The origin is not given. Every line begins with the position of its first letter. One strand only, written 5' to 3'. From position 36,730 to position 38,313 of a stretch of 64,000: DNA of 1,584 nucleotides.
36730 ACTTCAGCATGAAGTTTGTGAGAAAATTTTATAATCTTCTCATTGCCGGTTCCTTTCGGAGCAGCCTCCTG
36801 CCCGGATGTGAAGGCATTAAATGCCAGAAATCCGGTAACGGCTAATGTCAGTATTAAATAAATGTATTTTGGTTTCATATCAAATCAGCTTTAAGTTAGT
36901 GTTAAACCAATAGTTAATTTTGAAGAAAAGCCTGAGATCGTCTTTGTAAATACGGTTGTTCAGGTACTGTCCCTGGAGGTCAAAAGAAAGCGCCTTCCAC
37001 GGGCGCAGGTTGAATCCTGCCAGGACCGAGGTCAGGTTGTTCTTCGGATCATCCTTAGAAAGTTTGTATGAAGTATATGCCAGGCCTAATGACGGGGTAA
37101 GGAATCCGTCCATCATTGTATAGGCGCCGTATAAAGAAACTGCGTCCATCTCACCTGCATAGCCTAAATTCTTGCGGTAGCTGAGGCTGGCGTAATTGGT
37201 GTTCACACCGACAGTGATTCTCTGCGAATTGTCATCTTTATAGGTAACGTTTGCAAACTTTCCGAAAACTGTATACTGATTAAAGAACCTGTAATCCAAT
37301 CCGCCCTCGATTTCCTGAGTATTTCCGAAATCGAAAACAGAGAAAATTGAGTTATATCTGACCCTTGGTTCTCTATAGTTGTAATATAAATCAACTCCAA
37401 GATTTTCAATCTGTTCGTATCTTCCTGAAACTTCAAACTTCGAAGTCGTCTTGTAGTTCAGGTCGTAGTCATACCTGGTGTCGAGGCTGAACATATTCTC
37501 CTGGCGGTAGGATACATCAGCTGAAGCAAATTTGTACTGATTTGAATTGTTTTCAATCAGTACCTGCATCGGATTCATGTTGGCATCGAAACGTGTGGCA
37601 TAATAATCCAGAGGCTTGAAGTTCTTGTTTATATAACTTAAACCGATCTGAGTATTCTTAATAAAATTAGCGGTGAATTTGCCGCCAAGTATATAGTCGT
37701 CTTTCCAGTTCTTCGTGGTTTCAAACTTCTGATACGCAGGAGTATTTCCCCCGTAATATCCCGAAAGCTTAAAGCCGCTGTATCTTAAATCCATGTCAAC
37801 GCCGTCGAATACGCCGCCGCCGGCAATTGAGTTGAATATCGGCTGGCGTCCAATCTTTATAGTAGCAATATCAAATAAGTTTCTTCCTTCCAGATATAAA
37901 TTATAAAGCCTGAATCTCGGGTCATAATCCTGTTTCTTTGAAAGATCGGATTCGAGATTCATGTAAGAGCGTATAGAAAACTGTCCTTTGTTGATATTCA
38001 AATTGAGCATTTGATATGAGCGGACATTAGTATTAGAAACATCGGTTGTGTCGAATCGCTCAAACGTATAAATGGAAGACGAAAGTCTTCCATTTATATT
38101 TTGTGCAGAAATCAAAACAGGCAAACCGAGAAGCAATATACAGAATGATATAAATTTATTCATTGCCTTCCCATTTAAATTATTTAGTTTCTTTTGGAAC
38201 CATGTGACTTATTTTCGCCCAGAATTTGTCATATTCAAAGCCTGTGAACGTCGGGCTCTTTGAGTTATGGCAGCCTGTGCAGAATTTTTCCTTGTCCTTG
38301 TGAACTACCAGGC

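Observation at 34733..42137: One operon encoding a complete candidate quinol-to-cell-surface electron conduit (Rrf2, CbcL-like fusion, tetrahaem, porin, 14-haem, lipoprotein cytochrome)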

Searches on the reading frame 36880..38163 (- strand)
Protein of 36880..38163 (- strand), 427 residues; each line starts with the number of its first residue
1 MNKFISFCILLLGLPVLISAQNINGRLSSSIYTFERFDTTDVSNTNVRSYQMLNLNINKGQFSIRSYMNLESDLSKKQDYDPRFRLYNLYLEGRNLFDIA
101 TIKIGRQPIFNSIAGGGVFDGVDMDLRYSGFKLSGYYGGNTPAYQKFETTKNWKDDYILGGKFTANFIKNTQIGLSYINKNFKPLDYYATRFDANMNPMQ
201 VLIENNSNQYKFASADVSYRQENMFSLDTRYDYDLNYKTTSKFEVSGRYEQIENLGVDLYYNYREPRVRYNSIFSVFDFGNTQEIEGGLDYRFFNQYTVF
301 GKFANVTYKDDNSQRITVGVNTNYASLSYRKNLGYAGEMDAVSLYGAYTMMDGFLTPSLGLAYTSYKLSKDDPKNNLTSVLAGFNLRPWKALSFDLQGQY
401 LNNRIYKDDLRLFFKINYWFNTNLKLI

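Call 5: search_protein_families(library=pfam, proteins=[window:36880-38163:-], max_evalue=0.01)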
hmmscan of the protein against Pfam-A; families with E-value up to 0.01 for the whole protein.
window:36880-38163:- (427 aa): 0 families

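Call 6: search_protein_families(library=ncbifam, proteins=[window:36880-38163:-], max_evalue=0.01)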
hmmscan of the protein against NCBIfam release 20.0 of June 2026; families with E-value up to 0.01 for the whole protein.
window:36880-38163:- (427 aa): 0 families

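Call 9: find_homologous_proteins(query=window:36880-38163:-)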
Query window:36880-38163:- (427 aa): 1089 proteins with E <= 0.001 among 3758 candidates; the best 120 are listed.
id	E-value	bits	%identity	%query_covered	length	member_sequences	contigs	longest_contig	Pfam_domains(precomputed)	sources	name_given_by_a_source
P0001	7.7e-283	956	100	100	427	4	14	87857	-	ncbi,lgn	ncbi:MAG: hypothetical protein ACM3QX_07380 [Syntrophomonadaceae bacterium]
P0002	1.1e-233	794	93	88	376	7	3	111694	-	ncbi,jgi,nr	ncbi:MAG: hypothetical protein HF300_11135 [Ignavibacteria bacterium]|jgi:hypothetical protein|nr:hy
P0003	1.2e-232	791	81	100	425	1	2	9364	-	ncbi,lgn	ncbi:MAG: hypothetical protein ACM3S2_01705 [Ignavibacteriales bacterium]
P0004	3.9e-192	657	68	99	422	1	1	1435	-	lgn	-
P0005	1.6e-189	648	67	99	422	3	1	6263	-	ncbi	ncbi:MAG: hypothetical protein ACM3MI_09815 [Clostridiales bacterium]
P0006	4.3e-189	647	67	99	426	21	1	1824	-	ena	-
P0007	1.7e-188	645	66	100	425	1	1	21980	-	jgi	jgi:hypothetical protein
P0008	6.2e-188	643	67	96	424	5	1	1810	-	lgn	-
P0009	1.7e-187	642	67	96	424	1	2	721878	-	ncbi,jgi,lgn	-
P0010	2.4e-187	641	67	100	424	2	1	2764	-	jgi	jgi:hypothetical protein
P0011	3.1e-186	638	66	100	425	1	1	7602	-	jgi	jgi:hypothetical protein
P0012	6.8e-185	633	66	99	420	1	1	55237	-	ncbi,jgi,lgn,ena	ncbi:MAG: hypothetical protein WCJ01_02550 [Ignavibacteria bacterium]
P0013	8.5e-184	630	64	100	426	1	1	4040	-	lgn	-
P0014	9.9e-184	629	63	100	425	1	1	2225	-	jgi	jgi:hypothetical protein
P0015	3.3e-183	628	65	100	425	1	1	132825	-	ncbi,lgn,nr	ncbi:MAG: hypothetical protein NTX22_17170 [Ignavibacteriales bacterium]|nr:hypothetical protein [Ig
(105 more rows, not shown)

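Call 10: find_related_loci(query=window:36880-38163:-, collection=genome_contigs, flank=10000)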
Query window:36880-38163:- (427 aa) in genome_contigs; peptide patterns used: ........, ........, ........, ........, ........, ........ (x = any residue, [..] = any of these).
117 stretches matched a pattern; 52 encode a relative of the query (tblastn E <= 1e-3); 52 distinct loci.
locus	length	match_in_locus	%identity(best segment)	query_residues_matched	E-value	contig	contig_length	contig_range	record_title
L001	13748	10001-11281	93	1-427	0e+0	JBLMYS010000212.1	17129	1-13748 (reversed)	MAG: Acidobacteriota bacterium isolate MAG223 PRJNA951521_bin78_renamed_211, whole genome shotgun sequence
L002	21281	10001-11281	89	1-427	0e+0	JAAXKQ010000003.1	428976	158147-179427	MAG: Ignavibacteria bacterium isolate bin-C14 NODE_4_length_428976_cov_21.644277, whole genome shotgun sequence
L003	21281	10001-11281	88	1-427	0e+0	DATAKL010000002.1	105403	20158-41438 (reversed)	MAG TPA_asm: Ignavibacteriales bacterium isolate SMAG_U6937 k141_204563, whole genome shotgun sequence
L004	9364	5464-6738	81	1-427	0e+0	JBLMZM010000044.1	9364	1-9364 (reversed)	MAG: Ignavibacteriales bacterium isolate MAG203 PRJNA951521_bin6_renamed_46, whole genome shotgun sequence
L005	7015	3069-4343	63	1-427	0e+0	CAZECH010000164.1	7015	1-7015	MAG TPA_asm: uncultured Ignavibacteriaceae bacterium isolate binchicken_co234_307 genome assembly, contig: NODE_9863_len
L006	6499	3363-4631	64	6-427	0e+0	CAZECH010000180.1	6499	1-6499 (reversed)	MAG TPA_asm: uncultured Ignavibacteriaceae bacterium isolate binchicken_co234_307 genome assembly, contig: NODE_11409_le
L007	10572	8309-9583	63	3-427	0e+0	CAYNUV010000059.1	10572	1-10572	MAG TPA_asm: uncultured Ignavibacteriaceae bacterium isolate SRP136066_co1_417 genome assembly, contig: NODE_8311_length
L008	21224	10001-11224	65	21-427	6e-178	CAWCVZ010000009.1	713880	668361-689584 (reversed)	MAG: uncultured Ignavibacteria bacterium isolate MFD05442.bin.1.213 genome assembly, contig: contig_31101, whole genome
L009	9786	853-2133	61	1-427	4e-177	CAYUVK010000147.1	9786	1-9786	MAG TPA_asm: uncultured Ignavibacteriaceae bacterium isolate SRP214966_co4_500 genome assembly, contig: NODE_7813_length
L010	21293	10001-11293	60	1-427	1e-176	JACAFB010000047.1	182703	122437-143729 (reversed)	MAG: Ignavibacteriaceae bacterium isolate L.E.IG.5 k119_939603, whole genome shotgun sequence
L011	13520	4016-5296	60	1-427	2e-176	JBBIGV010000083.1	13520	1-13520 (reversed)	MAG: Ignavibacteria bacterium isolate RVF170221_bin_1 NODE_3779_length_13520_cov_21.311548, whole genome shotgun sequenc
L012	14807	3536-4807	59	3-427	2e-175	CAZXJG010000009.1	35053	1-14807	MAG TPA_asm: uncultured Melioribacteraceae bacterium isolate binchicken_co159_36 genome assembly, contig: NODE_302_lengt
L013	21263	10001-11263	61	1-424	5e-175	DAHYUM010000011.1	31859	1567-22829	MAG TPA_asm: bacterium isolate clean4509 NODE_11_length_31859_cov_1.954408, whole genome shotgun sequence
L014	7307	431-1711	60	1-427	2e-175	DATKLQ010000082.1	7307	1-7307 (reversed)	MAG TPA_asm: Ignavibacteriaceae bacterium isolate SMAG_U14689 k141_2241596, whole genome shotgun sequence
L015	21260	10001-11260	60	4-427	1e-173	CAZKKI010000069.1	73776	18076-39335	MAG TPA_asm: uncultured Melioribacteraceae bacterium isolate binchicken_co219_313 genome assembly, contig: k141_804507,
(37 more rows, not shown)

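Call 30: predict_structure(alignment_id=A1)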
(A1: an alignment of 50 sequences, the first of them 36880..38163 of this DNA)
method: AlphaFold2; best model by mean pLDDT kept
length: 427 residues; sequences in the alignment: 50
mean_pLDDT: 82.8   pTM: 0.74
mean pLDDT of the five models: 82.8, 81.7, 81.4, 80.8, 78.1
residues with pLDDT >= 90: 209; 70-90: 127; 50-70: 72; < 50: 19
segments of 3 or more residues with pLDDT < 50: 79-81, 189-194
pLDDT, mean of each block of 10 residues (from residue 1): 60 52 89 74 76 90 90 64 79 91 88 68 93 92 76 85 92 93 60 51 66 94 94 89 94 94 78 53 92 92 89 91 94 77 94 94 85 87 94 95 84 95 65
secondary structure, 60 per line:
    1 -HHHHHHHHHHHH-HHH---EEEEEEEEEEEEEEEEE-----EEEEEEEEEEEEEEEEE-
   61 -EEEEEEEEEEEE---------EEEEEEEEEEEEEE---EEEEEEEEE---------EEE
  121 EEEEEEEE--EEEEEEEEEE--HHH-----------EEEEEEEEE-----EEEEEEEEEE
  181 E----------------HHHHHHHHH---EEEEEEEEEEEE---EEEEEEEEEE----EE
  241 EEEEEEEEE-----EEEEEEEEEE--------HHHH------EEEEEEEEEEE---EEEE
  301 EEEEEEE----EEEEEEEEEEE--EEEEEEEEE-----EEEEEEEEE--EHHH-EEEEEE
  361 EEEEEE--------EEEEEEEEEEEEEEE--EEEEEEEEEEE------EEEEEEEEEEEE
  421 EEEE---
elements in order: H2-13 E21-37 E43-59 E62-73 E83-96 E100-108 E118-128 E131-140 E157-165 E171-181 H198-206 E210-221 E225-234 E239-249 E255-264 H273-276 E283-293 E297-307 E312-322 E325-333 E339-347 E355-366 E375-389 E392-402 E409-424

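Call 34: fold_search(model_id=the predicted structure, library=pdb)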
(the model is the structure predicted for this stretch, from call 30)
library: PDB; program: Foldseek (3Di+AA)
matches with E <= 10: 1011; with E <= 0.001: 312
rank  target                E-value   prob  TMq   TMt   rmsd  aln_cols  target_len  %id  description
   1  9fy9_D                7.5e-12  1.00  0.51  0.34   8.6       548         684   11  Cryo-EM structure of the type 1 chaperone-usher pilus FimD-tip complex (FimDHGFC) - Conformer 1 (released 2025-06-04)
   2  3rfz_E                8.2e-12  1.00  0.47  0.28  16.6       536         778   10  Crystal structure of the FimD usher bound to its cognate FimC:FimH substrate (released 2011-06-01)
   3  3rfz_B                3.2e-11  1.00  0.52  0.32  10.9       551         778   10  Crystal structure of the FimD usher bound to its cognate FimC:FimH substrate (released 2011-06-01)
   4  3ohn_A                3.2e-11  1.00  0.47  0.43  10.3       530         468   12  Crystal structure of the FimD translocation domain (released 2011-06-01)
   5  9fw9_D                7.1e-11  1.00  0.50  0.34  15.2       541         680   10  Cryo-EM structure of the type 1 pilus assembly platform as part of the FimA-bound chaperone-usher pilus complex (FimDH (released 2025-06-04)
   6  8bys_A                3.1e-10  1.00  0.34  0.42  13.1       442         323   10  Outer membrane attachment porin OmpM1 from Veillonella parvula, native (released 2023-11-08)
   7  9bog_D                3.4e-10  1.00  0.50  0.29   8.9       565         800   11  Structural basis for adhesin secretion by the outer-membrane usher in type 1 pili (released 2024-10-09)
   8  8bym_A                4.5e-10  1.00  0.34  0.42  13.1       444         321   10  Outer membrane attachment porin OmpM1 from Veillonella parvula (released 2023-11-08)
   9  2vqi_B                5.6e-10  1.00  0.48  0.44   9.4       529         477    8  Structure of the P pilus usher (PapC) translocation pore (released 2008-05-27)
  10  9fxb_D                6.8e-10  1.00  0.45  0.33  10.8       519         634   11  Cryo-EM structure of the type 1 pilus assembly platform as part of the FimI-bound chaperone-usher pilus complex (FimDH (released 2025-06-04)
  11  4azl_B                9.5e-10  1.00  0.45  0.45  12.4       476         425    8  In meso structure of alginate transporter, AlgE, from Pseudomoas aeruginosa, PAO1, crystal form 2. (released 2013-07-03)
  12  4azl_A                1.0e-09  1.00  0.44  0.44  11.6       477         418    8  In meso structure of alginate transporter, AlgE, from Pseudomoas aeruginosa, PAO1, crystal form 2. (released 2013-07-03)
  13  5dl8_A                1.4e-09  1.00  0.44  0.48  11.4       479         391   10  Crystal structure of Acinetobacter baumannii OccAB4 (released 2016-02-03)
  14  5dl5                  1.7e-09  1.00  0.42  0.43  12.3       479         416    8  Crystal structure of Acinetobacter baumannii OccAB1 (released 2016-02-03)
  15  9fx8_D                1.8e-09  1.00  0.51  0.36  11.0       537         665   10  Cryo-EM structure of the FimI-bound type 1 pilus assembly platform complex - Local refinement (released 2025-06-04)
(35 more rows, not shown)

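Call 68: search_protein_representatives(alignment_id=A1)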
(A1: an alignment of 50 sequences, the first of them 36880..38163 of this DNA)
Query: 50 sequences, 426 profile positions. Proteins with E-value up to 0.001 (for the whole library): 409; up to 1e-10: 261; up to 1e-30: 106. The best 150 are listed.
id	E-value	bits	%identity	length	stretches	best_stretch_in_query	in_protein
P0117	5.1e-210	714.2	-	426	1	1-426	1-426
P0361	2.7e-153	527.3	-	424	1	3-421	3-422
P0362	3.8e-151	520.3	-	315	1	109-423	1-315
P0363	1.9e-117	409.2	-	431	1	5-425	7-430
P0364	2.3e-116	405.7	-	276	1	1-272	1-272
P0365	8.4e-111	387.3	-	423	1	1-422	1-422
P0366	4.5e-110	384.9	-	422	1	8-426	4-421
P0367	2.4e-109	382.5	-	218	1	220-426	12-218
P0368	3.7e-109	381.9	-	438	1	7-424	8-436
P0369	7.5e-103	361.1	-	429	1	1-425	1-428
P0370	4.4e-102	358.6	-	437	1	5-423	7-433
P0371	3.4e-100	352.4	-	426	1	2-426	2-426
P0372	2.7e-98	346.2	-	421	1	16-425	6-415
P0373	1.3e-97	343.9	-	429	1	3-426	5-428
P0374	1.9e-95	336.8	-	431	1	1-425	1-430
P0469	3.3e-30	121.8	-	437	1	11-421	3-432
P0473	1.8e-29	119.4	-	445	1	8-421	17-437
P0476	1.9e-28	116.0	-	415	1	10-417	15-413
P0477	2.7e-28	115.5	-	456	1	13-421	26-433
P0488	2.3e-25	105.9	-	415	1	2-417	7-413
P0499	2.5e-23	99.2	-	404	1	1-419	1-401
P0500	3.1e-23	98.8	-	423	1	8-417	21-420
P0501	3.3e-23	98.7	-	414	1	7-417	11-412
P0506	4.0e-22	95.2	-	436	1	1-422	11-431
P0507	4.4e-22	95.0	-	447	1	10-419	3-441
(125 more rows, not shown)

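Call 69: list_cluster_members(proteins=[P0499, P0500, P0501, P0506, P0507, P0488, P0476, P0477, P0473, P0469])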
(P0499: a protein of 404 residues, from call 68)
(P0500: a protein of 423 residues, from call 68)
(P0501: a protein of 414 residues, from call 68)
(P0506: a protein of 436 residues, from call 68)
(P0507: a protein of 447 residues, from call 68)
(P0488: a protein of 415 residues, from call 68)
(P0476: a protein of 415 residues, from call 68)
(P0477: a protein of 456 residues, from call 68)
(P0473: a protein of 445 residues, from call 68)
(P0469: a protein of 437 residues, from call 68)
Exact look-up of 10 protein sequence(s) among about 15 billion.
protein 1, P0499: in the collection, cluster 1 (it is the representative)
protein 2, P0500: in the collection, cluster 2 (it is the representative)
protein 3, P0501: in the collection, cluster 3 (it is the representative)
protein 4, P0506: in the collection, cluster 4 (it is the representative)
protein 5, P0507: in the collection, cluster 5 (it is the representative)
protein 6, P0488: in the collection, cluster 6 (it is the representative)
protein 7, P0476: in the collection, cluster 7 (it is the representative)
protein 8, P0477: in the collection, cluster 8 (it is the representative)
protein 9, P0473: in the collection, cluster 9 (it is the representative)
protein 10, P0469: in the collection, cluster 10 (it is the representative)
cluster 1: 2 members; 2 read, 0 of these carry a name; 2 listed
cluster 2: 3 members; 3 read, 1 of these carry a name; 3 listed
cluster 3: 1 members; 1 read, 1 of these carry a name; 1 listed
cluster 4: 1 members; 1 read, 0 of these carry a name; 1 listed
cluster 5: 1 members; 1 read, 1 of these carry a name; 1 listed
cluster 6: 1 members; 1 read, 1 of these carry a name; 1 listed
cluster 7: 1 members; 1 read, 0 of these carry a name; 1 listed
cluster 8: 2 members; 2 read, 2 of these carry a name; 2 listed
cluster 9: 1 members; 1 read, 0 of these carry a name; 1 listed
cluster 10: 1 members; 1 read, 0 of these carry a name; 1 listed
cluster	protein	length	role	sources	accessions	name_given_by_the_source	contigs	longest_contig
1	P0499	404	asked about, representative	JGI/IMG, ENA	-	-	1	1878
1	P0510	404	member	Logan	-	-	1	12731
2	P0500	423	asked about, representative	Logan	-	-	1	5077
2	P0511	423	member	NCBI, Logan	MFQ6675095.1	MAG: hypothetical protein ACE5LH_01995 [Fidelibacterota bacterium]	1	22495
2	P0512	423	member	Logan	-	-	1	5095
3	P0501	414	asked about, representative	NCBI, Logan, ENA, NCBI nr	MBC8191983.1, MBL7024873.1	MAG: hypothetical protein ISR87_05405 [Candidatus Marinimicrobia bacterium] | hypothetical protein [FCB group bacterium]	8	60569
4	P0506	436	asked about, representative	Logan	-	-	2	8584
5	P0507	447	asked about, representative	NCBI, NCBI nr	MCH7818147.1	MAG: hypothetical protein IIB40_01155 [Candidatus Marinimicrobia bacterium] | hypothetical protein [Candidatus Neomarinimicrobiota bacterium]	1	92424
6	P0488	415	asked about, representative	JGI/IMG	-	hypothetical protein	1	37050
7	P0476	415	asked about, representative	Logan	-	-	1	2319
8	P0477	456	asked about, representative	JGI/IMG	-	hypothetical protein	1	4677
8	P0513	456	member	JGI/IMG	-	hypothetical protein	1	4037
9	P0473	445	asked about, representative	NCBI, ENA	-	-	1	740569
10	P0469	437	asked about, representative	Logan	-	-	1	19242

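Call 74: find_encoding_contigs(protein=P0507, flank=6000, max_places=1)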
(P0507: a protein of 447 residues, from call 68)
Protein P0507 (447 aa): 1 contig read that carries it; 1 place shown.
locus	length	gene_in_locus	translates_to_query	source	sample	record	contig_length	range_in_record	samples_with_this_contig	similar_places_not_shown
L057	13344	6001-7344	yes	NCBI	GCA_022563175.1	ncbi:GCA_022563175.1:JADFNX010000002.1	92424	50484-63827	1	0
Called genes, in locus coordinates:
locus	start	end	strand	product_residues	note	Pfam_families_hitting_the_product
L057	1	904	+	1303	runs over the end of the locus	PF00989:PAS, PF13188:PAS_8, PF13426:PAS_9, PF00989:PAS, PF08447:PAS_3, PF13426:PAS_9, PF00989:PAS, PF13426:PAS_9, +16 more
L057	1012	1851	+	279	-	PF01048:PNP_UDP_1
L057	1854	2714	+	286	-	PF01261:AP_endonuc_2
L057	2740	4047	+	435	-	PF09594:GT87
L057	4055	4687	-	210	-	PF07920:DUF1684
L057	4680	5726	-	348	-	PF02568:ThiI, PF03054:tRNA_Me_trans, PF18297:NFACT-R_2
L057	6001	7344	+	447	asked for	-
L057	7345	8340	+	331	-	PF02085:Cytochrom_CIII (faint), PF14522:Cytochrome_C7 (faint)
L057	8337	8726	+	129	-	-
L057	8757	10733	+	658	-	PF03169:OPT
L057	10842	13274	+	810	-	PF20437:LonC_helical, PF13654:AAA_32, PF20436:LonB_AAA-LID, PF05362:Lon_C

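Call 75: find_encoding_contigs(protein=P0501, flank=6000, max_places=1)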
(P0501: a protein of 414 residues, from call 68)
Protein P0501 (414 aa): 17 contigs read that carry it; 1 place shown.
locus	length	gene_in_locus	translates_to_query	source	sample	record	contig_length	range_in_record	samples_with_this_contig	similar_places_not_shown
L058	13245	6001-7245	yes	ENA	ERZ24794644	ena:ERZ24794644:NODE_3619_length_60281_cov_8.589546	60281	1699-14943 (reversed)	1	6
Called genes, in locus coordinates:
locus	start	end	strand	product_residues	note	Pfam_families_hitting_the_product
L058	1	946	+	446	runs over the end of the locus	PF08309:LVIVD, PF18962:Por_Secre_tail (weak), PF13860:FlgD_ig (weak)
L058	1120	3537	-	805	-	PF00317:Ribonuc_red_lgN, PF02867:Ribonuc_red_lgC, PF12637:TSCPD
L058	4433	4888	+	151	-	PF13411:MerR_1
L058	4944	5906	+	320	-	PF09459:EB_dh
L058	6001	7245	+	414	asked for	-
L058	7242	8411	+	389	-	PF14522:Cytochrome_C7, PF14537:Cytochrom_c3_2 (faint)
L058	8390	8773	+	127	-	-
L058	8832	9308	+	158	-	PF00355:Rieske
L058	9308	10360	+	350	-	PF00033:Cytochrome_B, PF13631:Cytochrom_B_N_2, PF00032:Cytochrom_B_C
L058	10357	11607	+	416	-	PF09699:Paired_CXXCH_1 (faint), PF14522:Cytochrome_C7 (weak), PF14537:Cytochrom_c3_2 (weak)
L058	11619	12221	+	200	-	PF03264:Cytochrom_NNT (faint), PF14522:Cytochrome_C7 (faint), PF22113:Mtrc-MtrF_II-IV_dom (weak), PF13435:Cytochrome_C554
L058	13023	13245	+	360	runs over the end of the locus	PF00989:PAS, PF13188:PAS_8 (weak), PF13426:PAS_9, PF07730:HisKA_3, PF02518:HATPase_c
